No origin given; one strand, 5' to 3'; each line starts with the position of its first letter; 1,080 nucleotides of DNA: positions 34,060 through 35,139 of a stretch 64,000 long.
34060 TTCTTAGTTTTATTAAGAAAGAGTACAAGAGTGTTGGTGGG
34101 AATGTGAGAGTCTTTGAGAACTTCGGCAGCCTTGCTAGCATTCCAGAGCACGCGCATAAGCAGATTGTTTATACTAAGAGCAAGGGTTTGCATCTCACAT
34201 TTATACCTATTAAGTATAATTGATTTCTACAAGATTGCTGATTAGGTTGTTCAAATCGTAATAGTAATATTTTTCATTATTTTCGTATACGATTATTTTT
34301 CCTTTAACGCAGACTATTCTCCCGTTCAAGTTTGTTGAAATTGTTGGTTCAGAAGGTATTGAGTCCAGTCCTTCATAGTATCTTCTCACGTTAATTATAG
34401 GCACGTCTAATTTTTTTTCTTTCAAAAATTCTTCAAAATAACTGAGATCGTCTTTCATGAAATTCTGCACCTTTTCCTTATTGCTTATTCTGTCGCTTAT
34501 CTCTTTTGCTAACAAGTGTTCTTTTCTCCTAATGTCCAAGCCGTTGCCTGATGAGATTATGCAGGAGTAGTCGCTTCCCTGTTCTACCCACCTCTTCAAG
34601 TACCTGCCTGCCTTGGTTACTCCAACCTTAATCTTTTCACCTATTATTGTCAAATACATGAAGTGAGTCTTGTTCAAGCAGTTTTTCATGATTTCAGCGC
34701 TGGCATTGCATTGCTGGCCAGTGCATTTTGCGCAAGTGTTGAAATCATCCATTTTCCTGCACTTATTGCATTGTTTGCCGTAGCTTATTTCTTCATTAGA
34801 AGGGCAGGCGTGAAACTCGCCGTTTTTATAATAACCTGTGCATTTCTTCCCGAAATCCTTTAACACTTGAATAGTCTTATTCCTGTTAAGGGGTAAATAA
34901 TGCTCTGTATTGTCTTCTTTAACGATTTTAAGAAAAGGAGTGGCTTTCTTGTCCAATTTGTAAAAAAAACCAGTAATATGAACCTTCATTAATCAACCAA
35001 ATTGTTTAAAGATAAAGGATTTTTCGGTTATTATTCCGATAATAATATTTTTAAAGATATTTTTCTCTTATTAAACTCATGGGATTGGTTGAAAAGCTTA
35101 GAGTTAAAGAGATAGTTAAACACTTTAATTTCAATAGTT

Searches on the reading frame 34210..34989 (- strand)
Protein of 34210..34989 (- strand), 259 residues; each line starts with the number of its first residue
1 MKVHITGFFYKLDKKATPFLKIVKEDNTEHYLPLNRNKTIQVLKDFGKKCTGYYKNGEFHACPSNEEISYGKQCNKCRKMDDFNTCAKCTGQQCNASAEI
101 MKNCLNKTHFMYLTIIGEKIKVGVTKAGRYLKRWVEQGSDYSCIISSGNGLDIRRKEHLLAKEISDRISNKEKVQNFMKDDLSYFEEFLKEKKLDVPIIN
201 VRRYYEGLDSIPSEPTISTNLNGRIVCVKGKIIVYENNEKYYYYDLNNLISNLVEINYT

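Call 69: search_protein_families(library=pfam, proteins=[window:34210-34989:-], max_evalue=0.0001)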
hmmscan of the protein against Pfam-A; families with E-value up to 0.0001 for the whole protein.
window:34210-34989:- (259 aa): 1 family
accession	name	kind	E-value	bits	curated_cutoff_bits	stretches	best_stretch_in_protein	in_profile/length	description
PF10977.13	DUF2797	-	5.1e-11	43.3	25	1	62-186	17-144/227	Protein of unknown function (DUF2797)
